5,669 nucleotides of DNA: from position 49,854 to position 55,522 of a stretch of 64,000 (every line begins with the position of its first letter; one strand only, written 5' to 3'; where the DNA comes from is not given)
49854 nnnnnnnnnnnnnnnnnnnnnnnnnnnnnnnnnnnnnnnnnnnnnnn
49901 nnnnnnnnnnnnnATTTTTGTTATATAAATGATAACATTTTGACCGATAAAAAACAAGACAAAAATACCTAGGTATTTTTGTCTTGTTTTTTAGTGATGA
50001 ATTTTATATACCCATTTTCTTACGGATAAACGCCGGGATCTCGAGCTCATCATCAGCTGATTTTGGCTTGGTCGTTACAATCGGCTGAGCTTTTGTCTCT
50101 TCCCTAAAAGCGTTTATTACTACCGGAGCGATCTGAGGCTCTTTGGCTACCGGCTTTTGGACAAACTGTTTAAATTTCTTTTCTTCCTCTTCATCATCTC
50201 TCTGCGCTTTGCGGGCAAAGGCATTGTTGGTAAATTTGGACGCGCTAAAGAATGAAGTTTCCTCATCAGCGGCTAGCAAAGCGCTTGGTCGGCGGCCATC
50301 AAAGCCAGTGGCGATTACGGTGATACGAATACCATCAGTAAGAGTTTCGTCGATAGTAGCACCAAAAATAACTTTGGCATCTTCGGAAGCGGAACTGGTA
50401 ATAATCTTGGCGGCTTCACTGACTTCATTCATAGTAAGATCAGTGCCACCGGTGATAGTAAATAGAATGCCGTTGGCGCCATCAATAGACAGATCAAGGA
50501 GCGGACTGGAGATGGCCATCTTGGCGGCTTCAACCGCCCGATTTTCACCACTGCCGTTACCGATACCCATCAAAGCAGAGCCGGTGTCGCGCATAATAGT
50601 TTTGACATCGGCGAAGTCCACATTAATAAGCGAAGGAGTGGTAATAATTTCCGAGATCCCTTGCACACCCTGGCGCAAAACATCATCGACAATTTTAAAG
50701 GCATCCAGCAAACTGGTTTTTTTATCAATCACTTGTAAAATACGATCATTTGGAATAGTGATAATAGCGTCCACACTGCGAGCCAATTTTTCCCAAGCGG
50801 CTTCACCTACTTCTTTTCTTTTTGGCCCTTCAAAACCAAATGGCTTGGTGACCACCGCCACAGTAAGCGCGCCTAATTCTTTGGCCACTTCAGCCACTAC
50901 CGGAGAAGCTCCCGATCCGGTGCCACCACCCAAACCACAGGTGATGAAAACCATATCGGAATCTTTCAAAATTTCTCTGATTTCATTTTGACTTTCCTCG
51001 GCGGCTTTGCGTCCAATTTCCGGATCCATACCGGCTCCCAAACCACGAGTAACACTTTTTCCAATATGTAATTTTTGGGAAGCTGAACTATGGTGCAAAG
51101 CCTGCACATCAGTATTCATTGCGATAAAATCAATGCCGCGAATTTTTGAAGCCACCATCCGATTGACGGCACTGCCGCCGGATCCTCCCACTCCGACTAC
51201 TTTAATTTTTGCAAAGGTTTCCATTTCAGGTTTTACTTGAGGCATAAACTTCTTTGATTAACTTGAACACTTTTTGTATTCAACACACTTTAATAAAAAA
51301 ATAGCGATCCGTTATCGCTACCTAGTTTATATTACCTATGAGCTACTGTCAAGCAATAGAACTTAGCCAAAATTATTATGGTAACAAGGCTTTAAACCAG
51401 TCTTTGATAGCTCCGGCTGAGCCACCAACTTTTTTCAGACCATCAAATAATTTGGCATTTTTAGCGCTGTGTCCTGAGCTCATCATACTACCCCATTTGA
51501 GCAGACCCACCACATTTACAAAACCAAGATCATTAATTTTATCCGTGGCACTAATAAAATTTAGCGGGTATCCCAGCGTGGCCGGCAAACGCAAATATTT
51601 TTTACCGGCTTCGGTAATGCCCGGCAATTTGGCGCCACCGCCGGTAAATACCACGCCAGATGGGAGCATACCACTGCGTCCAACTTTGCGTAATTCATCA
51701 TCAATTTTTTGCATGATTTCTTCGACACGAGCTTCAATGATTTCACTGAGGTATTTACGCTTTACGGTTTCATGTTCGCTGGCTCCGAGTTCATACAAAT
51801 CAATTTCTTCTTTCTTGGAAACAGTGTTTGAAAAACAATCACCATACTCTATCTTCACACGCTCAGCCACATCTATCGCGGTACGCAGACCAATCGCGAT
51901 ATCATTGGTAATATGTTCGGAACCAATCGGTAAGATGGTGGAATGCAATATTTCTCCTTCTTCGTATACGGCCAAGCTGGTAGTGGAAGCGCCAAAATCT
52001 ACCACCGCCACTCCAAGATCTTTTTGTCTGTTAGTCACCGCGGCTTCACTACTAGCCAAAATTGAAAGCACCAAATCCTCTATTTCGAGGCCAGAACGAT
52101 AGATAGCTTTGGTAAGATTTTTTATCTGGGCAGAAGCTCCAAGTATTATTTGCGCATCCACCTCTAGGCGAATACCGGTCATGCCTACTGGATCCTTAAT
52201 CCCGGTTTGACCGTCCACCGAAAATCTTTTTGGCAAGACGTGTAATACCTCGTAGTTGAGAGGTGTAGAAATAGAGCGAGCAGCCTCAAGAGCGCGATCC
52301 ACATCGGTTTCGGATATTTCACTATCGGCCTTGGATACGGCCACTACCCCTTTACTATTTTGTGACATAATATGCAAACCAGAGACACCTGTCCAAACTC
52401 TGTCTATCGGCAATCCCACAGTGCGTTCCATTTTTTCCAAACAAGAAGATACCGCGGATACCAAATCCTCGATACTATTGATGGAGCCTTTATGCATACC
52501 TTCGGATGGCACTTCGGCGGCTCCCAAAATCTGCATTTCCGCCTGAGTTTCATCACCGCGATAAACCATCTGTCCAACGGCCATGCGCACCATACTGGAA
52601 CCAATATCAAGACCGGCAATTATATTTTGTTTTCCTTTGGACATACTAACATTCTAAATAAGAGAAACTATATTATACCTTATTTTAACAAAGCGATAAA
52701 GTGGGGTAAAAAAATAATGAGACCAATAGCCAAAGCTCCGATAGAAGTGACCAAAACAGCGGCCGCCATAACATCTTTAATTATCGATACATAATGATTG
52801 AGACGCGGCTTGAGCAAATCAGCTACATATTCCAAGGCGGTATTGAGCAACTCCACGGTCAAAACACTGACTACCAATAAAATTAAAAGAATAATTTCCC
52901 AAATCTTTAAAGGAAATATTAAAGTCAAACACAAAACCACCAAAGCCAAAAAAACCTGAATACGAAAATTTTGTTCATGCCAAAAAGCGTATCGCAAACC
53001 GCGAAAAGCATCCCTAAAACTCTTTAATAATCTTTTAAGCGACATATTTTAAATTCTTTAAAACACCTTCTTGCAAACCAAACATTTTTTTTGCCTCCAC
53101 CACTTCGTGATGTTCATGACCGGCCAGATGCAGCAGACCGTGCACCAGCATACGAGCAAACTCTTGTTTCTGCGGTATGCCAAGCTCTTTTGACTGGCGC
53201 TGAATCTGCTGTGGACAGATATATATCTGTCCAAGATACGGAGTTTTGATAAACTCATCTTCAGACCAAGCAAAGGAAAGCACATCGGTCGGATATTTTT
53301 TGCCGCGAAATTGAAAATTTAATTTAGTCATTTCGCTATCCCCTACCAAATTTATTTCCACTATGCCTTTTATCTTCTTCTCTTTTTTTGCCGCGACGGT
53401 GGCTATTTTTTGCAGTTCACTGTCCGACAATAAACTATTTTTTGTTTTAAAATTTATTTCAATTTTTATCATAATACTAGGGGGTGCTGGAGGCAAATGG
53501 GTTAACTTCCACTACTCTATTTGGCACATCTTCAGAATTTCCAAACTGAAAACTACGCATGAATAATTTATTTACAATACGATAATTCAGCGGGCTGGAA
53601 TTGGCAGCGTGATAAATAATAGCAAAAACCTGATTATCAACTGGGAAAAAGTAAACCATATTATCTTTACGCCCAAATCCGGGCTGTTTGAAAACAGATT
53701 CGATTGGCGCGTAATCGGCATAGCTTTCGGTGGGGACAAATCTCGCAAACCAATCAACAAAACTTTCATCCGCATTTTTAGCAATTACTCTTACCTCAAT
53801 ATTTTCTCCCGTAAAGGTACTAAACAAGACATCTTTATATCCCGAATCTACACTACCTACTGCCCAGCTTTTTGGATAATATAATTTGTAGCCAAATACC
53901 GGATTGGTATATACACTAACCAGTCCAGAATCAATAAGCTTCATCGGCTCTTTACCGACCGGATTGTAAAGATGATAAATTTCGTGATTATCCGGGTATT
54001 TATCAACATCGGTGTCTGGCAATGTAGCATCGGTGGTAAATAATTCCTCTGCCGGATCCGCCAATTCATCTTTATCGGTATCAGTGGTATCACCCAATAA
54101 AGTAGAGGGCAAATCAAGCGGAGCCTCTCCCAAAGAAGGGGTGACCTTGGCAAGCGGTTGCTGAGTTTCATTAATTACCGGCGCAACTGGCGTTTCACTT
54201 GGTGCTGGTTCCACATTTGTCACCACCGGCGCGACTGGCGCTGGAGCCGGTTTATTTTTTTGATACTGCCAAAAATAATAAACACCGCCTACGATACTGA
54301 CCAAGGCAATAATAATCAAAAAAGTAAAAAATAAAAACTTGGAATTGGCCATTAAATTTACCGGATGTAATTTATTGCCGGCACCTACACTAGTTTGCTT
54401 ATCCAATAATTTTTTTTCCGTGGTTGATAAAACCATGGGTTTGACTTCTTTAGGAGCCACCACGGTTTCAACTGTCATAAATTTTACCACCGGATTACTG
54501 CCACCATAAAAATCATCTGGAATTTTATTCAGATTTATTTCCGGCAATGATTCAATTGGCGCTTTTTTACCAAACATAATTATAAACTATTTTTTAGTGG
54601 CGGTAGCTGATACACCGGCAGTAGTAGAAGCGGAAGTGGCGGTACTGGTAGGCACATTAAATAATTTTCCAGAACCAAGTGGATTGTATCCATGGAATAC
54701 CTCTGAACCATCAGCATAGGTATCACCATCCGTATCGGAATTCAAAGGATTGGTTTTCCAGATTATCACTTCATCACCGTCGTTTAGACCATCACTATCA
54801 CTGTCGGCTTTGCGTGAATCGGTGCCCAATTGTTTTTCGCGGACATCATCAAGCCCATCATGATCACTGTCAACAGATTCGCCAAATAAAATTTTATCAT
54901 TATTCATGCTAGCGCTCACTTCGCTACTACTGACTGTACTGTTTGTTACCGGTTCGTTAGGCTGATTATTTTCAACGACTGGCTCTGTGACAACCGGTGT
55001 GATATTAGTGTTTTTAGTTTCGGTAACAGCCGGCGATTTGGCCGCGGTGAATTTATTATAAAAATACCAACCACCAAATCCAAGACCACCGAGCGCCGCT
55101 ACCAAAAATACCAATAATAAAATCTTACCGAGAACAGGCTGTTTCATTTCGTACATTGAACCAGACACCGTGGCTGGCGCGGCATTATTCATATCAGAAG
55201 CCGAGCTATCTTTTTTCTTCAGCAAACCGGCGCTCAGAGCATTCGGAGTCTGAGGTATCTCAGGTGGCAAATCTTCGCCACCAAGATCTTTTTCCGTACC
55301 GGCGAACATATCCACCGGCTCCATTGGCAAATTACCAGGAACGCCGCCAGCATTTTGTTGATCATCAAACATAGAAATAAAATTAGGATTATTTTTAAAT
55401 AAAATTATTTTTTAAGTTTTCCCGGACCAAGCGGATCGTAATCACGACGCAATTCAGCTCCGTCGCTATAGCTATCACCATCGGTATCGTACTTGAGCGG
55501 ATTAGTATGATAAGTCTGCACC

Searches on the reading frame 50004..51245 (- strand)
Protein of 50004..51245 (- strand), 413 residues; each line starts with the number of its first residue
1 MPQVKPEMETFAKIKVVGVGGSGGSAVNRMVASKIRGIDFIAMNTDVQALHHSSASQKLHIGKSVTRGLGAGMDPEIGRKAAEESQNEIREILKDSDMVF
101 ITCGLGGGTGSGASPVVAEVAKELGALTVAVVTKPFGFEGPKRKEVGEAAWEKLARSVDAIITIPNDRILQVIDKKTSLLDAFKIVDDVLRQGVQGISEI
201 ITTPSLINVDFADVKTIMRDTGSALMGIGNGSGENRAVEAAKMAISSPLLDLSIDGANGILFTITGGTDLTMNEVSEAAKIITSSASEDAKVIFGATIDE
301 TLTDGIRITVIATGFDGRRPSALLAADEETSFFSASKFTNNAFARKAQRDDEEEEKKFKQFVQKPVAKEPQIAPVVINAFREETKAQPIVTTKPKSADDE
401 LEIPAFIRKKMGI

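Call 45: search_protein_families(library=pfam, proteins=[window:50004-51245:-], max_evalue=0.001)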
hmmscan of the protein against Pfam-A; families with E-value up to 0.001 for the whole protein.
window:50004-51245:- (413 aa): 2 families
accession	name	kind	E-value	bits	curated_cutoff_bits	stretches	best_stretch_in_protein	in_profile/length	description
PF00091.31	Tubulin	-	2e-47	162.4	33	1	13-173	1-189/190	Tubulin/FtsZ family, GTPase domain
PF12327.13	FtsZ_C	-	2.8e-34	117.7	27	1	222-316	1-95/95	FtsZ family, C-terminal domain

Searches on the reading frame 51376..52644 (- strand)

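Call 46: search_protein_families(library=pfam, proteins=[window:51376-52644:-], max_evalue=0.001)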
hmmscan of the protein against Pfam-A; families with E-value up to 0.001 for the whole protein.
window:51376-52644:- (422 aa): 4 families
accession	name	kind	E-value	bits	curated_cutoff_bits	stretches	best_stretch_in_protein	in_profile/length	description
PF14450.12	FtsA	-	1.8e-33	116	31.8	1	213-380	1-127/127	Cell division protein FtsA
PF02491.25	SHS2_FTSA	-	4.2e-29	101.2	25.4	1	89-167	1-78/79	SHS2 domain inserted in FTSA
PF06723.19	MreB_Mbl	-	8.6e-11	41.7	27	1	208-356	143-302/327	MreB/Mbl protein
PF11104.14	PilM_2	-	2.3e-09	37.1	27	1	201-266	171-236/340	Type IV pilus assembly protein PilM;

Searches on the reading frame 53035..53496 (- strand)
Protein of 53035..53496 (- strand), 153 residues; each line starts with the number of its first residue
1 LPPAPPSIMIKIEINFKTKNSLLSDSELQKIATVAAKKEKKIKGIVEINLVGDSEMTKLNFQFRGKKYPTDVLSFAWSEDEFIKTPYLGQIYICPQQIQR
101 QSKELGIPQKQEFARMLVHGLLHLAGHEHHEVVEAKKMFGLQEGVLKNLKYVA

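Call 46: search_protein_families(library=pfam, proteins=[window:53035-53496:-], max_evalue=0.001)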
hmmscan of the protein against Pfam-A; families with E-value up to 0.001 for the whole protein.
window:53035-53496:- (153 aa): 1 family
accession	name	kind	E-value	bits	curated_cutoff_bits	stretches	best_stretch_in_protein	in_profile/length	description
PF02130.23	YbeY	-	1.9e-31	109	25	1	28-149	11-129/129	Endoribonuclease YbeY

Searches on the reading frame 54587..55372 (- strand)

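Call 46: search_protein_families(library=pfam, proteins=[window:54587-55372:-], max_evalue=0.001)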
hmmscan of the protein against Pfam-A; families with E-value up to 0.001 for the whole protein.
window:54587-55372:- (261 aa): 1 family
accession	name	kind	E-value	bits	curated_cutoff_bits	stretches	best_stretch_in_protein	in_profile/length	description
PF18884.5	TSP3_bac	-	3.7e-11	43.1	25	1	190-211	1-21/22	Bacterial TSP3 repeat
